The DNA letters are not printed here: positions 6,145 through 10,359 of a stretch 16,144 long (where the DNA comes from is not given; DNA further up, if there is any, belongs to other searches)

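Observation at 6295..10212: Giant secreted protein with three tandem PAP-like metallophosphoesterase domains, only the middle one catalytically intact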

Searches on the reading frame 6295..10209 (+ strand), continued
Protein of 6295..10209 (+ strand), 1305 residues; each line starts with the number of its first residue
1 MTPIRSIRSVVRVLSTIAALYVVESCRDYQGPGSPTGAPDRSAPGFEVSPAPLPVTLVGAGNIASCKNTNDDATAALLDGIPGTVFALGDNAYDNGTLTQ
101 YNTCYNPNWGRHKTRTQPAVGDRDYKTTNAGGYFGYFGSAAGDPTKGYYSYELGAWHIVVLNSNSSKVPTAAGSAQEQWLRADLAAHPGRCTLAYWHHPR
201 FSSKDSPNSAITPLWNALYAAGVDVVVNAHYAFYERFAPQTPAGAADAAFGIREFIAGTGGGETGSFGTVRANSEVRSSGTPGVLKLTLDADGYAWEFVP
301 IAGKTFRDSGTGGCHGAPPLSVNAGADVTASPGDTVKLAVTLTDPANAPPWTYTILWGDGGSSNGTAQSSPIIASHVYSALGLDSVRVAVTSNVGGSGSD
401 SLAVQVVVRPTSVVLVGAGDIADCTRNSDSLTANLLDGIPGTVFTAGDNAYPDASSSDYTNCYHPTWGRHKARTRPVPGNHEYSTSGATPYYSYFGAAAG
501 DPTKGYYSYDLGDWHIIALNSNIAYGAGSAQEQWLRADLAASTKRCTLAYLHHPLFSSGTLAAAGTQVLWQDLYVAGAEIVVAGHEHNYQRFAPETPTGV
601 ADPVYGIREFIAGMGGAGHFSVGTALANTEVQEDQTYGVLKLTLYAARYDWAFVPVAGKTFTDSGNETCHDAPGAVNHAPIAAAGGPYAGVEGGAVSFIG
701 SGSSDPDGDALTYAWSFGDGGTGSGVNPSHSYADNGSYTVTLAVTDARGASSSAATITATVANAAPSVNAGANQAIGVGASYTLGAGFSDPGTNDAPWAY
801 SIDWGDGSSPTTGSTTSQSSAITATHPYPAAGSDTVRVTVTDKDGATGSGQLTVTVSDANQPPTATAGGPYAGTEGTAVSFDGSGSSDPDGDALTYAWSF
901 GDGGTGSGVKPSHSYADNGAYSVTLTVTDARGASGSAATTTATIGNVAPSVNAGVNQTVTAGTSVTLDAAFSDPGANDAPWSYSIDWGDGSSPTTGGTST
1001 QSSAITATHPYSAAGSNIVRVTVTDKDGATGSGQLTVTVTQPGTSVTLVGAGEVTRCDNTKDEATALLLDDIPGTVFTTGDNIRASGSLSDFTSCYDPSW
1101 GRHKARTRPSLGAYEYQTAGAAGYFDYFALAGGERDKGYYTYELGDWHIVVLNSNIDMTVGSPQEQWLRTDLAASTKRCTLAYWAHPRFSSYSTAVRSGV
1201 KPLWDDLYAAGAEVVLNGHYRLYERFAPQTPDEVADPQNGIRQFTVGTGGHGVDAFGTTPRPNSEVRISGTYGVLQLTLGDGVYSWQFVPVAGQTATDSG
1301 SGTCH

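Call 40: find_encoding_contigs(protein=P0121, flank=10000, max_places=3)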
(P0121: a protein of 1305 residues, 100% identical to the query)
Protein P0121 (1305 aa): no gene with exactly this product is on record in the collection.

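Call 41: find_encoding_contigs(protein=P0122, flank=10000, max_places=2)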
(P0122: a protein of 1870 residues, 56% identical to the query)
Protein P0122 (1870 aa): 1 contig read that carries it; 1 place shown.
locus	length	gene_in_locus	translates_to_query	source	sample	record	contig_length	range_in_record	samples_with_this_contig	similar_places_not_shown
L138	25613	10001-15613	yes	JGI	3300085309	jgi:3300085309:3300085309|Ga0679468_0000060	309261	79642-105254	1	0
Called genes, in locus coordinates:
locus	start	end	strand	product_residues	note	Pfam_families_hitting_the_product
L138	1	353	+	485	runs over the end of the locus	PF00478:IMPDH, PF00571:CBS, PF01070:FMN_dh, PF03060:NMO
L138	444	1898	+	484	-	PF00324:AA_permease, PF13520:AA_permease_2, PF13906:AA_permease_C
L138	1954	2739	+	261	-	PF04397:LytTR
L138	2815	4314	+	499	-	PF00324:AA_permease, PF13520:AA_permease_2, PF13906:AA_permease_C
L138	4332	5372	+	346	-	PF01368:DHH, PF02272:DHHA1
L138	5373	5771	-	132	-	-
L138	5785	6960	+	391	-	PF01883:FeS_assembly_P, PF00142:Fer4_NifH (faint), PF01656:CbiA, PF02374:ArsA_ATPase (weak), PF09140:MipZ (weak), PF10609:ParA, PF13614:AAA_31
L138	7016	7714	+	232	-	-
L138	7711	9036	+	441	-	PF01554:MatE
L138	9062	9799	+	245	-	PF01887:SAM_HAT_N, PF20257:SAM_HAT_C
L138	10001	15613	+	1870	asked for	PF00801:PKD, PF18911:PKD_4, PF18911:PKD_4, PF00149:Metallophos, PF00801:PKD, PF18911:PKD_4, PF18911:PKD_4, PF00801:PKD, +12 more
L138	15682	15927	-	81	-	-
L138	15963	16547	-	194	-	PF07638:Sigma70_ECF (faint), PF04542:Sigma70_r2, PF08281:Sigma70_r4_2, PF04545:Sigma70_r4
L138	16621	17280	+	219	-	PF01209:Ubie_methyltran, PF08241:Methyltransf_11, PF13649:Methyltransf_25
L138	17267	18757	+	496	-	PF20695:UbiD_N, PF01977:UbiD, PF20696:UbiD_C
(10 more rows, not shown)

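Call 42: find_encoding_contigs(protein=P0165, flank=10000, max_places=2)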
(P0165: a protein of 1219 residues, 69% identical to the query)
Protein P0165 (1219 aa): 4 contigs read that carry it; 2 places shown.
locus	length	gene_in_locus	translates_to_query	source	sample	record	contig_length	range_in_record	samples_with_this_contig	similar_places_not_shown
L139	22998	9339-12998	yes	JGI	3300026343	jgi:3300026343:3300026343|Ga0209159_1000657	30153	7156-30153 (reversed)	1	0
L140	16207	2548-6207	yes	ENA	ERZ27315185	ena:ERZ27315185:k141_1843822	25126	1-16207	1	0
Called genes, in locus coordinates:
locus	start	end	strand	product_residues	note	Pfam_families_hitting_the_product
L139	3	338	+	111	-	?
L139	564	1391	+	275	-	PF02679:ComA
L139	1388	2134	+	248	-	PF04029:2-ph_phosp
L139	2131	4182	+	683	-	PF01522:Polysacc_deac_1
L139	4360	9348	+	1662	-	PF18911:PKD_4, PF18911:PKD_4, PF00801:PKD, PF00801:PKD, PF18911:PKD_4, PF18911:PKD_4, PF00801:PKD, PF18911:PKD_4, +11 more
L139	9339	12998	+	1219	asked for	PF18911:PKD_4, PF00149:Metallophos (weak), PF18911:PKD_4, PF00801:PKD, PF00801:PKD (weak), PF18911:PKD_4, PF00801:PKD, PF18911:PKD_4, +3 more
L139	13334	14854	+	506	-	-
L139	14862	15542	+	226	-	PF13238:AAA_18 (faint), PF13671:AAA_33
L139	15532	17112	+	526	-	-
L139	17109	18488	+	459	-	PF04932:Wzy_C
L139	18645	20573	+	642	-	PF13522:GATase_6, PF12481:DUF3700 (faint), PF13537:GATase_7, PF00733:Asn_synthase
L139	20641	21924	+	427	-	PF13506:Glyco_transf_21, PF00535:Glycos_transf_2, PF13641:Glyco_tranf_2_3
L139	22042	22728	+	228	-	PF02223:Thymidylate_kin (faint)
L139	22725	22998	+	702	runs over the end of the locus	PF14907:NTP_transf_5, PF13579:Glyco_trans_4_4, PF13439:Glyco_transf_4, PF13692:Glyco_trans_1_4, PF00534:Glycos_transf_1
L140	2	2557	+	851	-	?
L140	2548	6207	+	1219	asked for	PF18911:PKD_4, PF00149:Metallophos (weak), PF18911:PKD_4, PF00801:PKD, PF00801:PKD (weak), PF18911:PKD_4, PF00801:PKD, PF18911:PKD_4, +3 more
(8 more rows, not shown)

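Call 69: find_encoding_contigs(protein=P0158, flank=8000, max_places=1)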
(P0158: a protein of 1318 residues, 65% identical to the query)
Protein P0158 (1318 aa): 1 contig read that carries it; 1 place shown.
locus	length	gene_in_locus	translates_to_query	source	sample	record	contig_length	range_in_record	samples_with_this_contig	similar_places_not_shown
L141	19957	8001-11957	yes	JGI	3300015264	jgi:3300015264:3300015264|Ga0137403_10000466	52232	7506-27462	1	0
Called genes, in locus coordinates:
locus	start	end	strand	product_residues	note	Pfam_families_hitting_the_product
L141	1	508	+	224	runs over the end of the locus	PF02585:PIG-L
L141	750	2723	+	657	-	PF13727:CoA_binding_3, PF05368:NmrA (faint), PF01073:3Beta_HSD, PF01370:Epimerase, PF02719:Polysacc_synt_2 (weak), PF04321:RmlD_sub_bind, PF13460:NAD_binding_10, PF16363:GDP_Man_Dehyd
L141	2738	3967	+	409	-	PF01266:DAO, PF13450:NAD_binding_8 (weak)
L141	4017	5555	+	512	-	-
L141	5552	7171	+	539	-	-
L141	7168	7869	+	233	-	PF02397:Bac_transf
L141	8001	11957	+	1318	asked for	PF18911:PKD_4, PF00149:Metallophos (weak), PF00801:PKD, PF18911:PKD_4, PF18911:PKD_4, PF00801:PKD, PF18911:PKD_4, PF18911:PKD_4, +4 more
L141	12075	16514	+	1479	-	PF18911:PKD_4, PF00149:Metallophos (weak), PF18911:PKD_4 (weak), PF00149:Metallophos (weak), PF00801:PKD, PF18911:PKD_4, PF00801:PKD, PF18911:PKD_4, +1 more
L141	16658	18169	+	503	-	PF14907:NTP_transf_5 (weak)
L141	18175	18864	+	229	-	PF13238:AAA_18 (faint)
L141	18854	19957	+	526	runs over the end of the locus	PF01943:Polysacc_synt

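Call 70: find_encoding_contigs(protein=P0203, flank=8000, max_places=1)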
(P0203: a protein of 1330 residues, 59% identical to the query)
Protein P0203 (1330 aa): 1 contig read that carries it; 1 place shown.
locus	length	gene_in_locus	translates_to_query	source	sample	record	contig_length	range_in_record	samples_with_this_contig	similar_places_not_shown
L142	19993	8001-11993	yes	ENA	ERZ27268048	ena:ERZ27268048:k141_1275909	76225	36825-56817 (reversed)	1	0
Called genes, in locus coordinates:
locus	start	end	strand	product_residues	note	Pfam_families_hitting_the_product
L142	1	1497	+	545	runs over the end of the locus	-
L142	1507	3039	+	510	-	-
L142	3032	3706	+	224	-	PF02585:PIG-L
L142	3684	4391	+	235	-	PF02397:Bac_transf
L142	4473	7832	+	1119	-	PF18911:PKD_4, PF22352:K319L-like_PKD (faint), PF00149:Metallophos (weak), PF00801:PKD, PF18911:PKD_4, PF00801:PKD (weak), PF18911:PKD_4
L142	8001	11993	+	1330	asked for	PF18911:PKD_4, PF00149:Metallophos (weak), PF00801:PKD, PF18911:PKD_4, PF18911:PKD_4, PF00801:PKD, PF18911:PKD_4, PF18911:PKD_4, +4 more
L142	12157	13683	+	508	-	PF14907:NTP_transf_5 (faint)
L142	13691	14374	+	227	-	PF13238:AAA_18 (faint), PF13671:AAA_33 (weak)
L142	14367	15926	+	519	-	-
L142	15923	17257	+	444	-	PF04932:Wzy_C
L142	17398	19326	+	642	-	PF13522:GATase_6, PF13537:GATase_7, PF00733:Asn_synthase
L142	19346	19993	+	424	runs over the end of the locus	PF13439:Glyco_transf_4 (faint), PF20706:GT4-conflict, PF00534:Glycos_transf_1, PF13524:Glyco_trans_1_2, PF13692:Glyco_trans_1_4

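Call 71: find_encoding_contigs(protein=P0137, flank=8000, max_places=1)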
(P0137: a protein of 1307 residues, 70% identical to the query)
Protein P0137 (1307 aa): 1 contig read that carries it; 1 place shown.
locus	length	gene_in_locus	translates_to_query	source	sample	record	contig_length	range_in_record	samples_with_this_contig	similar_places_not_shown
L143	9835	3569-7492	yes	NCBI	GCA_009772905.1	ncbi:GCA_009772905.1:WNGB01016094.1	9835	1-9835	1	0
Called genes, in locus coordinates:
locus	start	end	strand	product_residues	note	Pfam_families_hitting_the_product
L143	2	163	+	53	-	?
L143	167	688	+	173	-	PF00828:Ribosomal_L27A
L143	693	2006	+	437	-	PF00344:SecY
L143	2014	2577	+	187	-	PF00406:ADK, PF13207:AAA_17, PF13238:AAA_18, PF13671:AAA_33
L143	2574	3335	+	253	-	PF00557:Peptidase_M24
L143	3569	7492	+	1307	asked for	PF00801:PKD (weak), PF18911:PKD_4, PF00149:Metallophos (weak), PF00801:PKD, PF18911:PKD_4, PF18911:PKD_4, PF00801:PKD, PF18911:PKD_4, +3 more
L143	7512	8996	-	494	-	PF07837:FTCD_N, PF02971:FTCD, PF04961:FTCD_C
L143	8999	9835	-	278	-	?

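Call 73: search_protein_families(library=pfam, proteins=[L001:865-2661:+, L001:15361-16842:+, L001:16856-17557:+, L008:1604-2311:+, L008:807-1568:+, L008:11140-12687:+, L008:13256-14854:+, L008:14858-16189:+, L009:5163-5804:+, L009:4154-5059:+], max_evalue=0.001)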
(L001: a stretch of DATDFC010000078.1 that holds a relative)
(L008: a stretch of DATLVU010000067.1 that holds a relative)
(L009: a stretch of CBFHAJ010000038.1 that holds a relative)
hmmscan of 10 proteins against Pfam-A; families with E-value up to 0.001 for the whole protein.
L001:865-2661:+ (599 aa): 0 families

L001:15361-16842:+ (494 aa): 1 family
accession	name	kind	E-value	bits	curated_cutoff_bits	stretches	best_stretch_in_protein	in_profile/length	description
PF14907.12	NTP_transf_5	-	7.9e-05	22.8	31.2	1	56-163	95-195/249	Uncharacterised nucleotidyltransferase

L001:16856-17557:+ (234 aa): 0 families

L008:1604-2311:+ (236 aa): 1 family
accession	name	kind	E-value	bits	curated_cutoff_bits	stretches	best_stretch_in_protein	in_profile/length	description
PF02397.22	Bac_transf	-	3.1e-54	183.7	27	1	20-211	1-177/179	Bacterial sugar transferase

L008:807-1568:+ (254 aa): 2 families
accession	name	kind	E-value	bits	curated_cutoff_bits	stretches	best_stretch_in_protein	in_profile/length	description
PF00072.30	Response_reg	-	1.5e-22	80.3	30.2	1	29-137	1-110/111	Response regulator receiver domain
PF00486.34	Trans_reg_C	-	1.5e-20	73.5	26.2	1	174-249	2-77/77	Transcriptional regulatory protein, C terminal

L008:11140-12687:+ (516 aa): 1 family
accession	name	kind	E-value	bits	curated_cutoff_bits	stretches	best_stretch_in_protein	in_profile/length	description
PF02223.23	Thymidylate_kin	-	3.3e-06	27.4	27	0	307-341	3-35/185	Thymidylate kinase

L008:13256-14854:+ (533 aa): 0 families

L008:14858-16189:+ (444 aa): 1 family
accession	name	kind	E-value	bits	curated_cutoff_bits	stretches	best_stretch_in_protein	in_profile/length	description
PF04932.20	Wzy_C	-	2.3e-18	66.9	31.7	1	209-348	3-149/149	O-Antigen ligase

L009:5163-5804:+ (214 aa): 0 families

L009:4154-5059:+ (302 aa): 0 families
